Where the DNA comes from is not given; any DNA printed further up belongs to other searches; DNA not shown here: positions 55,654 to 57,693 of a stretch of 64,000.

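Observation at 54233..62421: Lower-GC five-gene cluster: four exported LPP20-like/TPR proteins plus a cytoplasmic repeat + double-PH protein, with no recognisable enzyme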

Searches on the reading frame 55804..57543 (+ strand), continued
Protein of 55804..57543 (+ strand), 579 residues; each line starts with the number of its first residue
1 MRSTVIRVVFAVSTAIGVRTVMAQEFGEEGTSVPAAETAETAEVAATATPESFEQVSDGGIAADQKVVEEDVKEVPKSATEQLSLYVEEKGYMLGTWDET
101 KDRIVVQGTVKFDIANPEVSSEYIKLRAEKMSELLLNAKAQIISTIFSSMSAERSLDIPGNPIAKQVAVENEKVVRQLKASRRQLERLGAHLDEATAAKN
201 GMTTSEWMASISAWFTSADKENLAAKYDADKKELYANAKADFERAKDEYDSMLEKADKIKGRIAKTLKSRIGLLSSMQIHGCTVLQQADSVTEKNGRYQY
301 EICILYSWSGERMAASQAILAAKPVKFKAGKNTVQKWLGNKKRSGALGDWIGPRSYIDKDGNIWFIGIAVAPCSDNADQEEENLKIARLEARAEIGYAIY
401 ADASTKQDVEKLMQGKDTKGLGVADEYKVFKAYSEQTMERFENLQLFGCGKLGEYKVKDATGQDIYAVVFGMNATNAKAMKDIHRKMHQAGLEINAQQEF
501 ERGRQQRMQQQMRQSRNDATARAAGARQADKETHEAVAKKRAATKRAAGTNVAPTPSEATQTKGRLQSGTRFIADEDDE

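Call 64: search_protein_families(library=pfam, proteins=[L017:6401-7882:+, L017:7912-8502:+, L017:8496-9587:+, L017:10270-12225:+, L017:12295-13038:+, L018:7539-8309:+, L018:8306-10036:+, L018:10105-14142:+, L018:7141-7509:+, L018:176-568:+], max_evalue=0.001)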
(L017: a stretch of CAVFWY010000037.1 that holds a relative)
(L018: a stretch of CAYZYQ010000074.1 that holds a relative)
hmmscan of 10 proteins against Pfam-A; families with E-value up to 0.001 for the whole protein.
L017:6401-7882:+ (493 aa): 0 families

L017:7912-8502:+ (196 aa): 1 family
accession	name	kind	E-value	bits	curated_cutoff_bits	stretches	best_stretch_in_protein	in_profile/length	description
PF13036.11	LpoB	-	2.9e-24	86.1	22.3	1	48-185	1-147/147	Peptidoglycan-synthase activator LpoB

L017:8496-9587:+ (363 aa): 2 families
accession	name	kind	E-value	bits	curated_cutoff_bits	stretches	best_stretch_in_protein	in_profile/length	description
PF03783.19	CsgG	-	1.2e-07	31.7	20.8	1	136-275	7-146/210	Curli production assembly/transport component CsgG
PF13036.11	LpoB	-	1.5e-05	25.4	22.3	1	166-235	45-115/147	Peptidoglycan-synthase activator LpoB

L017:10270-12225:+ (651 aa): 0 families

L017:12295-13038:+ (247 aa): 0 families

L018:7539-8309:+ (256 aa): 1 family
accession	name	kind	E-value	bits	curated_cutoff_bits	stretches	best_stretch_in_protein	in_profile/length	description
PF01746.26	tRNA_m1G_MT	-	4.5e-52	177.1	27.3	1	39-245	3-195/195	tRNA (Guanine-1)-methyltransferase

L018:8306-10036:+ (576 aa): 2 families
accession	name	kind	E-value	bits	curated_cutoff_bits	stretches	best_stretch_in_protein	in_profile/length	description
PF02638.21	GHL10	-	1.3e-16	61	27.9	2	300-420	28-161/311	Glycosyl hydrolase-like 10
PF14488.12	DUF4434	-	9.3e-05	22.5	30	1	278-353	6-80/283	Domain of unknown function (DUF4434)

L018:10105-14142:+ (1345 aa): 4 families
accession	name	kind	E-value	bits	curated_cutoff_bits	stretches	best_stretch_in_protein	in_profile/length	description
PF13385.13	Laminin_G_3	-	1.2e-44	152.5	27.6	3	707-855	12-151/151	Concanavalin A-like lectin/glucanases superfamily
PF12951.13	PATR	-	3.9e-06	27.2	27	1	612-640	2-30/30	Passenger-associated-transport-repeat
PF02210.31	Laminin_G_2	-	9e-05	23.4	22.9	0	449-516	52-123/126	Laminin G domain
PF06439.18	3keto-disac_hyd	-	0.00034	21.2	26.8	0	441-475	116-150/187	3-keto-disaccharide hydrolase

L018:7141-7509:+ (122 aa): 1 family
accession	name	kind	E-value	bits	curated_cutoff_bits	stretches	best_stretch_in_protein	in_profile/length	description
PF01245.26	Ribosomal_L19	-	2.7e-26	92.1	22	1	7-109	4-100/111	Ribosomal protein L19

L018:176-568:+ (130 aa): 0 families

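Call 65: search_protein_representatives(alignment_id=A1)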
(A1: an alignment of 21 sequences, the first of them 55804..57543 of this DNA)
Query: 21 sequences, 570 profile positions. Proteins with E-value up to 0.001 (for the whole library): 383; up to 1e-10: 267; up to 1e-30: 162. The best 150 are listed.
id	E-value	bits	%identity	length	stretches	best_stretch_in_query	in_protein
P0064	6.4e-239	810.9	-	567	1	3-570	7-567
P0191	8.2e-230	780.8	-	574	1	2-569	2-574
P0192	4.4e-173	593.5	-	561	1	3-569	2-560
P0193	1.7e-162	558.6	-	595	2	213-570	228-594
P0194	2.0e-161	555.0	-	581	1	1-569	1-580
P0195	1.5e-158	545.5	-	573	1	1-569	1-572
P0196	4.5e-149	514.3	-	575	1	4-569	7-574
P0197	2.1e-146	505.5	-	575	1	7-569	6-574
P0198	1.7e-142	492.6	-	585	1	7-563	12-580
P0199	9.3e-136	470.3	-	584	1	3-514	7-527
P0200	3.9e-105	369.2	-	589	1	2-570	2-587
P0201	1.3e-93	331.2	-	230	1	1-223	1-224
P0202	5.1e-84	299.5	-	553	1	5-522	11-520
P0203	1.5e-83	298.0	-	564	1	5-544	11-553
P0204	3.3e-81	290.2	-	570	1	14-547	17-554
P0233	3.3e-63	230.8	-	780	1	61-493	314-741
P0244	1.8e-60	221.7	-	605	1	7-530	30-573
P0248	3.8e-59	217.4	-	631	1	31-537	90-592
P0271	1.4e-49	185.8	-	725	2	257-531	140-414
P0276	7.0e-49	183.5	-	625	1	17-547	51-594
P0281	4.0e-47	177.7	-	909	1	62-529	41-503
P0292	2.4e-43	165.2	-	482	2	248-560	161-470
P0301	2.8e-42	161.7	-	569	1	1-555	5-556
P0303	1.7e-41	159.1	-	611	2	221-556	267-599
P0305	3.4e-41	158.1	-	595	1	1-527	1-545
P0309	9.4e-40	153.3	-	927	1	63-470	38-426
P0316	3.3e-38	148.2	-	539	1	92-464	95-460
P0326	2.6e-35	138.6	-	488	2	250-553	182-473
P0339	3.4e-33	131.7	-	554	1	14-515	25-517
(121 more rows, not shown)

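Call 66: search_protein_families(library=pfam, proteins=[P0233, P0281, P0309, P0271, P0248, P0303, P0244, P0276, P0339, P0326], max_evalue=0.01)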
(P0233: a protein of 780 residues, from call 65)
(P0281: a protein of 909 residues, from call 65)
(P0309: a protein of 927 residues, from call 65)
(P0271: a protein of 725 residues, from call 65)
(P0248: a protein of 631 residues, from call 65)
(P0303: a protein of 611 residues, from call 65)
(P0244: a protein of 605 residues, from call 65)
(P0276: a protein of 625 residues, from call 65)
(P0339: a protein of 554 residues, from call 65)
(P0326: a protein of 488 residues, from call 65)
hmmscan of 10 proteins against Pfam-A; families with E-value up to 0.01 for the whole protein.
P0233 (780 aa): 0 families

P0281 (909 aa): 0 families

P0309 (927 aa): 1 family
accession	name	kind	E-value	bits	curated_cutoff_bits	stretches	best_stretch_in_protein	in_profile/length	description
PF16548.10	FlgT_N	-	0.00094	20.1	28.8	1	606-692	2-86/87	Flagellar assembly protein T, N-terminal domain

P0271 (725 aa): 0 families

P0248 (631 aa): 0 families

P0303 (611 aa): 0 families

P0244 (605 aa): 0 families

P0276 (625 aa): 0 families

P0339 (554 aa): 0 families

P0326 (488 aa): 0 families

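Call 67: search_protein_families(library=pfam, proteins=[L013:6924-7634:+, L013:7706-8719:+, L013:8737-9939:+, L013:11730-12803:+, L014:4636-5601:+, L014:3614-4258:+], max_evalue=0.1)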
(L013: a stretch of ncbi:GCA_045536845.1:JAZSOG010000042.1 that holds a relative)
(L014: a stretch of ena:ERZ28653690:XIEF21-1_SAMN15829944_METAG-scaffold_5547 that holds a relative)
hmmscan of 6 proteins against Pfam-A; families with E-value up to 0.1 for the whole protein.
L013:6924-7634:+ (236 aa): 0 families

L013:7706-8719:+ (337 aa): 0 families

L013:8737-9939:+ (400 aa): 1 family
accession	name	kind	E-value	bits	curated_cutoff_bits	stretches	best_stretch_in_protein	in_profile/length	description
PF02169.21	LPP20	-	1.7e-05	25.6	25.9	1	171-246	14-94/97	LPP20 lipoprotein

L013:11730-12803:+ (357 aa): 7 families
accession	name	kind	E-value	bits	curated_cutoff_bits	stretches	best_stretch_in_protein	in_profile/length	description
PF13428.12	TPR_14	-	3.2e-05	24.6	23.5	1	294-329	4-39/44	Tetratricopeptide repeat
PF13414.12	TPR_11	-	0.00014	21.9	26.8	1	300-328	3-31/42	TPR repeat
PF00515.34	TPR_1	-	0.00078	19.6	27.8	1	294-322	4-32/34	Tetratricopeptide repeat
PF07719.23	TPR_2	-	0.0034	17.8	27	1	294-323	4-33/34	Tetratricopeptide repeat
PF22860.2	DUF7017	-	0.016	15.6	27.5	1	299-335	9-45/141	Domain of unknown function (DUF7017)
PF13424.12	TPR_12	-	0.049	14.3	30.1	0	297-319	9-73/77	Tetratricopeptide repeat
PF23914.1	TPR_CcmH_CycH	-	0.079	13.2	42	0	284-324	43-83/158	Cytochrome c-type biogenesis protein H TPR domain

L014:4636-5601:+ (321 aa): 1 family
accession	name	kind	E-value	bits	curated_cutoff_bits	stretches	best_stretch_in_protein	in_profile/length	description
PF03978.18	Borrelia_REV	-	0.056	13.7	27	0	212-288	87-160/181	Borrelia burgdorferi REV protein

L014:3614-4258:+ (214 aa): 0 families

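Call 72: find_encoding_contigs(protein=P0113, flank=10000, max_places=2)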
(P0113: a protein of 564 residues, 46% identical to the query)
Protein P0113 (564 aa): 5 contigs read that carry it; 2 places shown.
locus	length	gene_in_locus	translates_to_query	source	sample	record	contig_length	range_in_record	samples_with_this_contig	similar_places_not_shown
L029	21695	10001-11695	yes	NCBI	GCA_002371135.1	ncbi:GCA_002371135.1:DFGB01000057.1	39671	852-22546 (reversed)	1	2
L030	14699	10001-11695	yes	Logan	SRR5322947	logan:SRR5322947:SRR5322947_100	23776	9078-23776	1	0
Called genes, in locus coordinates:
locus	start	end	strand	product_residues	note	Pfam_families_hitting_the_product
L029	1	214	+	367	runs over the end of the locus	PF00005:ABC_tran, PF13304:AAA_21 (faint), PF08402:TOBE_2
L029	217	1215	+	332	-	PF00528:BPD_transp_1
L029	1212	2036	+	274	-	PF00528:BPD_transp_1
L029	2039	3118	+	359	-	PF01547:SBP_bac_1, PF13416:SBP_bac_8, PF13531:SBP_bac_11 (faint), PF13343:SBP_bac_6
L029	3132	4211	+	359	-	PF01510:Amidase_2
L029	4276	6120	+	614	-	PF13522:GATase_6, PF13537:GATase_7, PF01380:SIS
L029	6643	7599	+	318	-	-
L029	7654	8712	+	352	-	-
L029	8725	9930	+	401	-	-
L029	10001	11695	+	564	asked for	-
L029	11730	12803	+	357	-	PF13428:TPR_14 (faint)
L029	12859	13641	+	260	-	-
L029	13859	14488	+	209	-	PF13717:Zn_ribbon_4 (weak)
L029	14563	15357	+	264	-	PF00520:Ion_trans, PF08016:PKD_channel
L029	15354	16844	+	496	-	PF01435:Peptidase_M48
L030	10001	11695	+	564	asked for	-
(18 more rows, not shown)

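Call 73: find_encoding_contigs(protein=P0109, flank=10000, max_places=2)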
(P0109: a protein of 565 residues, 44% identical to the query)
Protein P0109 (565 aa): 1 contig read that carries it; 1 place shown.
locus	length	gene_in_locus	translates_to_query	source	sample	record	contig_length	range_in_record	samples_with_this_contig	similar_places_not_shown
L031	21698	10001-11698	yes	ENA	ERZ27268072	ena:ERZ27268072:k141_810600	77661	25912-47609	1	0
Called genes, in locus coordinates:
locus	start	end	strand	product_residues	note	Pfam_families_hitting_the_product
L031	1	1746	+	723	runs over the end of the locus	PF17804:TSP_NTD, PF03572:Peptidase_S41, PF11818:DUF3340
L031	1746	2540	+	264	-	PF01678:DAP_epimerase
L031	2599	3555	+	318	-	PF00579:tRNA-synt_1b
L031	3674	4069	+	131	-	PF13366:PDDEXK_3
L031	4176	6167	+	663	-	PF00005:ABC_tran, PF02463:SMC_N (faint), PF13555:AAA_29 (faint), PF13304:AAA_21 (faint), PF16326:ABC_tran_CTD (faint), PF12848:ABC_tran_Xtn, PF00005:ABC_tran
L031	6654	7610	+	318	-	-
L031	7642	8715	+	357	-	-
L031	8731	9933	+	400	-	-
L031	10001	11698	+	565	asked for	-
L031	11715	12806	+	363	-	-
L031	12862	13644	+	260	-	-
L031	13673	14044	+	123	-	PF03733:YccF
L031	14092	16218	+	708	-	-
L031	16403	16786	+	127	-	-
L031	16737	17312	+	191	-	-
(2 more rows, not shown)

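Call 74: find_encoding_contigs(protein=P0160, flank=10000, max_places=2)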
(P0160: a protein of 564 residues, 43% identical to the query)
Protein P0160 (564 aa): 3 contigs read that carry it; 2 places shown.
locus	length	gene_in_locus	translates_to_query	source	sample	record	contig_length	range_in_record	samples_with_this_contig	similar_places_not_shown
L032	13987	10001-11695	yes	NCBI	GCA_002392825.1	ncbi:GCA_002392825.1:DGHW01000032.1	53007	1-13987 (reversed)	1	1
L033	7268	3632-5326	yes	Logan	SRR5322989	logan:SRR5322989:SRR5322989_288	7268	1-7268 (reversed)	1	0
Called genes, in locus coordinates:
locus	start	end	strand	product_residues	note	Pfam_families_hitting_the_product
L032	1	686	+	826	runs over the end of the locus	PF00343:Phosphorylase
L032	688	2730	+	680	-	PF27167:HTH_GRAD, PF03449:GreA_GreB_N, PF01272:GreA_GreB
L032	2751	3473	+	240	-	PF01258:zf-dskA_traR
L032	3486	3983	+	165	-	PF01252:Peptidase_A8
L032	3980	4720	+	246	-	PF01745:IPT (weak), PF01715:IPPT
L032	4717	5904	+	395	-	PF01225:Mur_ligase, PF08245:Mur_ligase_M (faint), PF02875:Mur_ligase_C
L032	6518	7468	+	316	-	-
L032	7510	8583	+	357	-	-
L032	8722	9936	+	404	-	PF02169:LPP20 (faint)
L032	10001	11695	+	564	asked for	-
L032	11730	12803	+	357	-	PF13414:TPR_11 (faint)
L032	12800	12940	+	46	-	-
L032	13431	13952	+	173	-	-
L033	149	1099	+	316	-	-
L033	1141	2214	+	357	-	-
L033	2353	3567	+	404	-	PF02169:LPP20 (faint)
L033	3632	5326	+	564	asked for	-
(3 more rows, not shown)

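Call 78: fold_search(model_id=the predicted structure, library=viral)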
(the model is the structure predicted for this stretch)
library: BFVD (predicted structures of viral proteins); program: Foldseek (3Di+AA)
matches with E <= 10: 300; with E <= 0.001: 0
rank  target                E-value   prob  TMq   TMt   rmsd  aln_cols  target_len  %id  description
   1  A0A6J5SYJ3            3.9e-02  0.41  0.10  0.18  11.4       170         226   14  Uncharacterized protein [uncultured Caudovirales phage]
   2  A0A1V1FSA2            5.1e-02  0.11  0.10  0.11  32.4       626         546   12  Uncharacterized protein [Azobacteroides phage ProJPt-Bp1]
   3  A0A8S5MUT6            1.4e-01  0.13  0.11  0.11  31.4       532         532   12  Uncharacterized protein [Myoviridae sp. ctxZR60]
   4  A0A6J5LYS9            1.4e-01  0.08  0.06  0.10  25.4       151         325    6  Uncharacterized protein [uncultured Caudovirales phage]
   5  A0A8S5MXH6            1.9e-01  0.06  0.06  0.07  50.1       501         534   11  Uncharacterized protein [Myoviridae sp. ctRRy11]
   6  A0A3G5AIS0            2.6e-01  0.09  0.08  0.11  21.6       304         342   12  Uncharacterized protein [Sylvanvirus sp.]
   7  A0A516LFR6            3.3e-01  0.08  0.09  0.11  31.4       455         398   13  (no name in the UniProt tables at hand)
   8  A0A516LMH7            3.6e-01  0.13  0.08  0.17  29.1       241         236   12  (no name in the UniProt tables at hand)
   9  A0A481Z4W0            4.4e-01  0.25  0.07  0.03  12.6       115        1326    7  DNA-directed RNA polymerase subunit [Pithovirus LCPAC101]
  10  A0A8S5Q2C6            4.9e-01  0.02  0.06  0.11  23.0       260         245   12  Replication gene A protein [Siphoviridae sp. ctOrJ23]
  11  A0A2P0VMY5            5.2e-01  0.09  0.07  0.11  23.8       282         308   11  Uncharacterized protein [Tetraselmis virus 1]
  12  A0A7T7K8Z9            5.2e-01  0.03  0.07  0.07  29.4       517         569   11  Putative maturation protein [Ensystermes virus]
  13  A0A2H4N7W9            5.4e-01  0.41  0.11  0.22   7.8       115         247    7  (no name in the UniProt tables at hand)
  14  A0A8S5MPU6            5.4e-01  0.11  0.07  0.09  28.5       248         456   16  Spore cortex-lytic enzyme [Podoviridae sp. ctoqT5]
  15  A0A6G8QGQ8            5.7e-01  0.04  0.06  0.04  35.6       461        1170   10  (no name in the UniProt tables at hand)
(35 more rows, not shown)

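Call 79: find_encoding_contigs(protein=P0301, flank=8000, max_places=4)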
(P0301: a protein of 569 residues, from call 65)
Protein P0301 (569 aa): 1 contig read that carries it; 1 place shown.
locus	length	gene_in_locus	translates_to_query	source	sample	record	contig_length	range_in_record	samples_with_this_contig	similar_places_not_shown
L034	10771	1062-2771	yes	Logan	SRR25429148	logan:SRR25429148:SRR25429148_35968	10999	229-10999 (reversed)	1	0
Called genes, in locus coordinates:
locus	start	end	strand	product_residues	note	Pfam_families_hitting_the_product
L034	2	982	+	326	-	?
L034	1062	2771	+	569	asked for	-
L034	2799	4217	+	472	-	-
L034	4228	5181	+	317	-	-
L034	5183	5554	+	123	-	PF03733:YccF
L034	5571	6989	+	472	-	-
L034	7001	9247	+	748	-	-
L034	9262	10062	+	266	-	PF27507:DjlA_TM, PF05099:TerB, PF00226:DnaJ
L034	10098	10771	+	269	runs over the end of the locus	-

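Call 86: list_cluster_members(proteins=[P0199, P0233, P0281, P0309, P0301, P0292, P0316, P0339, P0305, P0204])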
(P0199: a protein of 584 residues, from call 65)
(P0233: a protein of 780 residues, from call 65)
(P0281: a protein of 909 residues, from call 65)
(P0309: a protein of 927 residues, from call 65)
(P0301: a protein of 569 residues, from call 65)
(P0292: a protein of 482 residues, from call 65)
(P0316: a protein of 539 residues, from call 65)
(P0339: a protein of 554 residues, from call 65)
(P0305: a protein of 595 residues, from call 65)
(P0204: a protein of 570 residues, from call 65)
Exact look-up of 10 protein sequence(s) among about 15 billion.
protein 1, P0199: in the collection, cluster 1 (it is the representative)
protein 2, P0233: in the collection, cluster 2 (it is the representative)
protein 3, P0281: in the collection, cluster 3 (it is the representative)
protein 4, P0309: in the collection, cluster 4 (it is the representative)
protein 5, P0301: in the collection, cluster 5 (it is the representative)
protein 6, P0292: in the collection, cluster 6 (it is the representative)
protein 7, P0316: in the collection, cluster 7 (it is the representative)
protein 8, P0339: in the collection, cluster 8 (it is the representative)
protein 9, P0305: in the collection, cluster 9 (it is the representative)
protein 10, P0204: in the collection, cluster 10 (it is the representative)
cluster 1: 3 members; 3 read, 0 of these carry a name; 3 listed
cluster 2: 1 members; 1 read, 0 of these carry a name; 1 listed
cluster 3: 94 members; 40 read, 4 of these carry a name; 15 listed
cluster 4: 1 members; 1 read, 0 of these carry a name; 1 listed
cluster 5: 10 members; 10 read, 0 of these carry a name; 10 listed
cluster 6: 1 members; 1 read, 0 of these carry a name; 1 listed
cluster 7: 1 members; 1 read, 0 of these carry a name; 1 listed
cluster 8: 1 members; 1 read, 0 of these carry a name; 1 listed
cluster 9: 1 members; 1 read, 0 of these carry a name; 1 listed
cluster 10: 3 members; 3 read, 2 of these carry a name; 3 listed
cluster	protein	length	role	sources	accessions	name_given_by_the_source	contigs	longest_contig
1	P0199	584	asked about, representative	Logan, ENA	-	-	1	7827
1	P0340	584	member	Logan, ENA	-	-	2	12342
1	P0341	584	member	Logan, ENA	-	-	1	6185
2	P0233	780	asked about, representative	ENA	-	-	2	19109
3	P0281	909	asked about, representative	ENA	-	-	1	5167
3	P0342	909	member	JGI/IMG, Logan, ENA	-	hypothetical protein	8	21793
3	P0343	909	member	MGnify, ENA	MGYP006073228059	FL=1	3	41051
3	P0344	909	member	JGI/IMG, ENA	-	hypothetical protein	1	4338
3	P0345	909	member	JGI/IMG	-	hypothetical protein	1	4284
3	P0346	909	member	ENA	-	-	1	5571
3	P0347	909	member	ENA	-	-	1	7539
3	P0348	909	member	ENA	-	-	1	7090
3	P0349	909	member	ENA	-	-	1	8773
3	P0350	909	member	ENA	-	-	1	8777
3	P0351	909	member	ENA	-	-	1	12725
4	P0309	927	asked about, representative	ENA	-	-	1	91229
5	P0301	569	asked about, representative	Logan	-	-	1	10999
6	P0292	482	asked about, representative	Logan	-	-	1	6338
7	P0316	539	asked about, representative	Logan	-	-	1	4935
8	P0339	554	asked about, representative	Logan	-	-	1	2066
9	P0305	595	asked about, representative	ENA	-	-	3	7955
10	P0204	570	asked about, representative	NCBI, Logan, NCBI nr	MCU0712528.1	MAG: hypothetical protein MUC43_10755 [Pirellula sp.] | hypothetical protein [Pirellula sp.]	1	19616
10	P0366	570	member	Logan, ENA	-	-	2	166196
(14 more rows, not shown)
